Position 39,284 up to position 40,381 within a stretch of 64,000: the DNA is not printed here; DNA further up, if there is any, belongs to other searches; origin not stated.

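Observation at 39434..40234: Uncharacterised 266-aa ORF coupled to the C5-MTase: possible novel restriction endonuclease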

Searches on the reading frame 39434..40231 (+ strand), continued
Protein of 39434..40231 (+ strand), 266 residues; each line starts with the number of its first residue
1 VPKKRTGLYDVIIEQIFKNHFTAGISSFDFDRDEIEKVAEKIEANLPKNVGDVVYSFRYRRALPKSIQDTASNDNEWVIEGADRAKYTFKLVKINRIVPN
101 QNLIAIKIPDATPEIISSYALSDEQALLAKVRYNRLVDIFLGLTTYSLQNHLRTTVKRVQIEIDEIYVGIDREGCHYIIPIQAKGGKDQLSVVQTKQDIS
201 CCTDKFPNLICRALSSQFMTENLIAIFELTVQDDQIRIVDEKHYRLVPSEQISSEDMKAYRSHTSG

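Call 51: find_homologous_proteins(query=L054:5992-6801:+, max_evalue=1e-30)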
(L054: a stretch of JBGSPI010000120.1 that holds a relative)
Query L054:5992-6801:+ (270 aa): 7999 proteins with E <= 1e-30 among 8000 candidates; the best 120 are listed.
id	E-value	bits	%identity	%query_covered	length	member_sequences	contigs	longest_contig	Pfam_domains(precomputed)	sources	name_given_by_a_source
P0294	4.1e-163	559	93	99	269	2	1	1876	-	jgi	jgi:hypothetical protein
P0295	8.0e-153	525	88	100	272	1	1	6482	-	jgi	jgi:hypothetical protein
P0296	1.1e-147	508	85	99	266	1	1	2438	-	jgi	jgi:hypothetical protein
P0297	5.9e-147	506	84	99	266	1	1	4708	-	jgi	jgi:hypothetical protein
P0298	2.1e-146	504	84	99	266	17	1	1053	-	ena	-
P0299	3.9e-146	503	84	99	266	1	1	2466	-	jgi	jgi:hypothetical protein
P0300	5.3e-146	503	84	99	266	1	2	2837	-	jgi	jgi:hypothetical protein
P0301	1.4e-145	501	83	99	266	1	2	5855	-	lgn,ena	-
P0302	5.6e-145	499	83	99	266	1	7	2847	-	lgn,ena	-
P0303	7.8e-145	499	83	99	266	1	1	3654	-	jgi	jgi:hypothetical protein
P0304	1.8e-144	498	83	99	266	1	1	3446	-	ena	-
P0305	1.5e-143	495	82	99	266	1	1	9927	-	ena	-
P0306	2.0e-142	491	82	99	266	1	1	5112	-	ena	-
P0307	2.1e-142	491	82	99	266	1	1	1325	-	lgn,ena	-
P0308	5.2e-142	490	82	99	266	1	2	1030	-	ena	-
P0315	1.5e-136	472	78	98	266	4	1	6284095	-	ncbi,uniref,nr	ncbi:hypothetical protein [Chamaesiphon minutus]|uniref:Endonuclease n=1 Tax=Chamaesiphon minutus (s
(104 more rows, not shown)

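Call 52: find_encoding_contigs(protein=P0315, flank=6000, max_places=3)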
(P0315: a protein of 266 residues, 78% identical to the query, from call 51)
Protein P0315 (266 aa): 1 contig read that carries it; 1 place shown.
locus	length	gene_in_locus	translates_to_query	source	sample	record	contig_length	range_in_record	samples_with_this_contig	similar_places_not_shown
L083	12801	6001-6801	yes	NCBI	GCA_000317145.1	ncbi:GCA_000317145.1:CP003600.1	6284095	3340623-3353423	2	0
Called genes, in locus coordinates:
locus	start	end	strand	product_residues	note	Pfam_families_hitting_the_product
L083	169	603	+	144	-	PF23894:LD_SV2 (faint), PF13576:Pentapeptide_3 (faint), PF13599:Pentapeptide_4, PF00805:Pentapeptide (weak)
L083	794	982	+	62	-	-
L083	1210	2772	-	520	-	PF00089:Trypsin (weak), PF13365:Trypsin_2, PF03704:BTAD (faint), PF13414:TPR_11 (weak), PF00515:TPR_1, PF07719:TPR_2 (weak), PF13414:TPR_11, PF00515:TPR_1 (weak), +8 more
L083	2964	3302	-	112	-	-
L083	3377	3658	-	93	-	-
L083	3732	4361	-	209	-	-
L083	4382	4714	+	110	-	-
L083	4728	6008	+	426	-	PF00145:DNA_methylase, PF09445:Methyltransf_15 (weak)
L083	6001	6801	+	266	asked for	-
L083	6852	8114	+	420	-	PF02684:LpxB (faint)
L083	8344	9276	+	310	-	PF02673:BacA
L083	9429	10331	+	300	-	PF01656:CbiA, PF09140:MipZ (faint), PF10609:ParA (weak), PF13614:AAA_31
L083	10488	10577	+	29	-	PF03742:PetN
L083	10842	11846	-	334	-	PF07726:AAA_3 (weak), PF07728:AAA_5 (weak), PF00004:AAA (faint)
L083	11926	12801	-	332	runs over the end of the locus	PF25591:LRV_2 (weak), PF01816:LRV (faint)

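Call 53: list_cluster_members(proteins=[P0315])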
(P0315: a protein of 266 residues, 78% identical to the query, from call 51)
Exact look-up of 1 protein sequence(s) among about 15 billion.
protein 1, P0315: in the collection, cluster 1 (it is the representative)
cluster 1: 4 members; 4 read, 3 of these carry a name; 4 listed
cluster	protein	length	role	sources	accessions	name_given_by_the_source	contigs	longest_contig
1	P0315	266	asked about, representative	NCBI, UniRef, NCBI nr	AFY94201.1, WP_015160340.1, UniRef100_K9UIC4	hypothetical protein [Chamaesiphon minutus] | Endonuclease n=1 Tax=Chamaesiphon minutus (strain ATCC 27169 / PCC 6605) TaxID=1173020 ...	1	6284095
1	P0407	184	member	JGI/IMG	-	hypothetical protein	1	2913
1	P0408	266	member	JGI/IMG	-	hypothetical protein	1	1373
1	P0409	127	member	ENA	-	-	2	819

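Call 59: fold_search(model_id=the predicted structure, library=pdb)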
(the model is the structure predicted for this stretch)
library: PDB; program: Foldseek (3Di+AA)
matches with E <= 10: 1297; with E <= 0.001: 0
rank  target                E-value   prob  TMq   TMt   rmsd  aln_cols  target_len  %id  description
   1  9iab_B                2.1e-03  0.97  0.24  0.24  15.3       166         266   11  Structure of the Argonaute-associated Cas4 family protein 1 (ACE1) from Chroococcidiopsis thermalis (CtACE1) (released 2025-04-23)
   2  9iac_B                3.5e-03  0.94  0.23  0.23  15.4       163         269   12  Structure of the Argonaute-associated Cas4 family protein 1 (ACE1) from Microcystis aeruginosa (MaACE1) (released 2025-04-23)
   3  9iac_A                4.0e-03  0.93  0.23  0.23  15.4       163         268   12  Structure of the Argonaute-associated Cas4 family protein 1 (ACE1) from Microcystis aeruginosa (MaACE1) (released 2025-04-23)
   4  5gkj_B                5.1e-03  0.84  0.21  0.23  20.5       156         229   10  Structure of EndoMS in apo form (released 2016-11-02)
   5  9iab_A                6.9e-03  0.90  0.24  0.24  15.2       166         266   11  Structure of the Argonaute-associated Cas4 family protein 1 (ACE1) from Chroococcidiopsis thermalis (CtACE1) (released 2025-04-23)
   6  2vld_A                7.7e-03  0.84  0.22  0.25  15.2       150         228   12  crystal structure of a repair endonuclease from Pyrococcus abyssi (released 2009-05-19)
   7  2vld_B                1.2e-02  0.84  0.22  0.25  16.0       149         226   10  crystal structure of a repair endonuclease from Pyrococcus abyssi (released 2009-05-19)
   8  4ic1_A                1.2e-02  0.80  0.21  0.26  17.7       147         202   14  Crystal structure of SSO0001 (released 2013-01-16)
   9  5gke_A                1.5e-02  0.75  0.22  0.24  16.3       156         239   10  Structure of EndoMS-dsDNA1 complex (released 2016-11-02)
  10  6gvw_F                1.5e-02  0.44  0.19  0.16  19.8       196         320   12  Crystal structure of the BRCA1-A complex (released 2019-07-10)
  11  4ckp_A                4.4e-02  0.23  0.13  0.18  14.5       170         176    8  Structure of an N-terminal fragment of Leishmania SAS-6 that contains part of its coiled coil domain (released 2014-03-05)
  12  5l20_A                4.7e-02  0.57  0.15  0.28   8.2        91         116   15  Crystal Structure of a Clostripain (BT_0727) from Bacteroides thetaiotaomicron ATCC 29148 in Complex with Peptide Inhi (released 2017-08-02)
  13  9np6_A                5.0e-02  0.38  0.20  0.08  18.4       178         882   10  Cryo-EM structure of AdnA(D934A)-AdnB(D1014A) in complex with AMPPNP and blunt end DNA (released 2025-03-19)
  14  6gvw_A                5.3e-02  0.38  0.17  0.15  15.1       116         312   15  Crystal structure of the BRCA1-A complex (released 2019-07-10)
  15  6lbs_F                6.0e-02  0.89  0.20  0.31   5.5        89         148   13  Crystal structure of yeast Stn1 (released 2020-07-15)
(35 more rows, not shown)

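Call 80: search_protein_families(library=pfam, proteins=[L073:3213-4580:+], max_evalue=0.01)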
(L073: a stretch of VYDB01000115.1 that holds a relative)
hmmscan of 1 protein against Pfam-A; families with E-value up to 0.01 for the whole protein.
L073:3213-4580:+ (456 aa): 3 families
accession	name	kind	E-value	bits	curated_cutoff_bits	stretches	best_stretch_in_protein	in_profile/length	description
PF01555.25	N6_N4_Mtase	-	2.1e-12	47.9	26.7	1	34-86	162-213/221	DNA methylase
PF01170.24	UPF0020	-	5.8e-07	29.8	22.3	1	47-80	21-54/197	RMKL-like, methyltransferase domain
PF03602.21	Cons_hypoth95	-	0.0036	17.4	24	0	231-295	69-133/182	Conserved hypothetical protein 95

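Call 81: search_protein_families(library=padloc, proteins=[L073:3213-4580:+, L073:4568-5398:+], max_evalue=0.00001)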
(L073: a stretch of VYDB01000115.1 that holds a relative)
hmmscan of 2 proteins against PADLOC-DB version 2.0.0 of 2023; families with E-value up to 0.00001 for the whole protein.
L073:3213-4580:+ (456 aa): 29 families (the best 25 are shown)
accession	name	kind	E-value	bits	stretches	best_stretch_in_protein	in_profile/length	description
PDLC03224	MTase_II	-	1.2e-40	137.9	2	238-436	256-456/481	Type II methyltransferase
PDLC03306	MTase_II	-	2e-24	84.3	1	27-435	29-400/422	Type II methyltransferase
PDLC03389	MTase_II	-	6.7e-22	75.8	2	262-447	267-439/445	Type II methyltransferase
PDLC03377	MTase_II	-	2.4e-20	70.6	2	17-96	84-163/504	Type II methyltransferase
PDLC03369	MTase_II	-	4.2e-20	70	1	25-98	111-184/532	Type II methyltransferase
PDLC03322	MTase_II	-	4.9e-18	63.2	2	32-99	40-109/446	Type II methyltransferase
PDLC03364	MTase_II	-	3.8e-16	57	1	27-116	31-119/380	Type II methyltransferase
PDLC03362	MTase_II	-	6.5e-16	56.2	1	273-426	259-402/438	Type II methyltransferase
PDLC03353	MTase_II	-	6.6e-14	50.1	1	36-83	191-237/260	Type II methyltransferase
PDLC03387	MTase_II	-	6.7e-14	49.7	2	37-86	217-265/289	Type II methyltransferase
PDLC03239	MTase_II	-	1.6e-13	48.2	1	28-100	65-138/442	Type II methyltransferase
PDLC04134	mad2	-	1.1e-11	42.3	1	39-143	276-353/492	mads_2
PDLC03350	MTase_II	-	2.9e-10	38.1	0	36-86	236-285/312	Type II methyltransferase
PDLC03380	MTase_II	-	3.5e-10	37.7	1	28-97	31-99/393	Type II methyltransferase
PDLC03299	MTase_II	-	6.8e-10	36.9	0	53-85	214-246/296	Type II methyltransferase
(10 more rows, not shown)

L073:4568-5398:+ (277 aa): 1 family
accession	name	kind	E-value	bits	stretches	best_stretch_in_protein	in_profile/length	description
PDLC03404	REase_II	-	7.1e-130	429.9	1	17-273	2-258/260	Type II restriction enzyme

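Call 82: search_solved_structures(query=L073:3213-4580:+, max_evalue=0.001)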
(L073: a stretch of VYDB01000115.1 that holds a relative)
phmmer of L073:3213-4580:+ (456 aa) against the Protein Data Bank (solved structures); distinct sequences matched with E-value up to 0.001: 3.
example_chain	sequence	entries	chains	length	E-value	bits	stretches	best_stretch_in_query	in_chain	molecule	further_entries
2zie_A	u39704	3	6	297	6.7e-06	28.7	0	37-86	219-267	Putative modification methylase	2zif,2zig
9c3u_A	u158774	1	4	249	9.9e-05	24.9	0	51-86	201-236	Methyltransferase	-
8urk_A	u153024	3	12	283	0.00011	24.7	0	51-86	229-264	Methyltransferase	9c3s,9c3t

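Call 87: search_dna_similar(query=window:39434-40231:+, collection=phages, mode=protein, max_rows=10)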
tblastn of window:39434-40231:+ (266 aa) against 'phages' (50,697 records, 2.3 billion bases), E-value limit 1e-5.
No match.

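Call 90: search_protein_families(library=phrogs, proteins=[window:39434-40231:+], max_evalue=0.01)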
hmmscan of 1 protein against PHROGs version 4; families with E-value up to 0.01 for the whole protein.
window:39434-40231:+ (266 aa): 0 families

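Call 95: search_protein_representatives(alignment_id=A1)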
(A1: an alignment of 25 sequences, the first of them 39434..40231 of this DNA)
Query: 25 sequences, 266 profile positions. Proteins with E-value up to 0.001 (for the whole library): 1492; up to 1e-10: 988; up to 1e-30: 342. The best 150 are listed.
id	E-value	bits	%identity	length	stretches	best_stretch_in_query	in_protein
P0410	1.2e-128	444.1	-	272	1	3-263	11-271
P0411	6.2e-118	408.9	-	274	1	4-264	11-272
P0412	2.5e-110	384.0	-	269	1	3-264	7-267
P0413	1.3e-103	362.0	-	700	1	6-262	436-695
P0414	2.6e-102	357.7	-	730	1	3-264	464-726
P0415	1.7e-101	355.1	-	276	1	8-264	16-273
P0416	2.5e-100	351.2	-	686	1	3-263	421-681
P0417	6.5e-99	346.6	-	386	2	5-264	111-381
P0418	1.0e-97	342.7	-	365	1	8-250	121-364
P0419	2.1e-96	338.4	-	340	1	3-264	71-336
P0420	1.1e-94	332.8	-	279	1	3-201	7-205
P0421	2.5e-94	331.5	-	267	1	6-263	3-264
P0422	8.2e-94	329.9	-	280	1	6-256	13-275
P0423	5.1e-93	327.3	-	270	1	6-265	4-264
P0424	1.2e-92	326.0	-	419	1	4-264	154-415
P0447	3.0e-78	278.9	-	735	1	5-257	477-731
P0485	3.0e-67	242.8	-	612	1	2-250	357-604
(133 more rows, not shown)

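Call 96: search_protein_families(library=pfam, proteins=[P0413, P0414, P0416, P0447, P0485, P0424, P0417], max_evalue=0.00001)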
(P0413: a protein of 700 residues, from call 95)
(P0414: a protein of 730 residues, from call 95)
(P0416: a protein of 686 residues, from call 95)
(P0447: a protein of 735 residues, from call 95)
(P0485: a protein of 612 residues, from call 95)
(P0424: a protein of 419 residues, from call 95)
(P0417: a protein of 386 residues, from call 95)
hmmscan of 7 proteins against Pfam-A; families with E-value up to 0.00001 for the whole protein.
P0413 (700 aa): 1 family
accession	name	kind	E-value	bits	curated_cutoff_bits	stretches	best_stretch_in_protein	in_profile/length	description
PF00145.23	DNA_methylase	-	8.5e-68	229.6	22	1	6-379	2-322/324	C-5 cytosine-specific DNA methylase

P0414 (730 aa): 1 family
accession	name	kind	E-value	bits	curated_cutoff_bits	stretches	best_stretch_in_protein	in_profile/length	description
PF01555.25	N6_N4_Mtase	-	1.7e-10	41.7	26.7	1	29-80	163-213/221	DNA methylase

P0416 (686 aa): 2 families
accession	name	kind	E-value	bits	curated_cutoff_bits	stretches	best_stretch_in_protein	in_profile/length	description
PF01555.25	N6_N4_Mtase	-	1.2e-12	48.7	26.7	1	2-51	165-213/221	DNA methylase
PF01170.24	UPF0020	-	7.1e-06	26.3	22.3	0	14-107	23-87/197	RMKL-like, methyltransferase domain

P0447 (735 aa): 1 family
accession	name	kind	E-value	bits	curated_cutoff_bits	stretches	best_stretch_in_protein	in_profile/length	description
PF00145.23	DNA_methylase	-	1.5e-65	222.2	22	1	16-411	2-322/324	C-5 cytosine-specific DNA methylase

P0485 (612 aa): 0 families

P0424 (419 aa): 0 families

P0417 (386 aa): 0 families
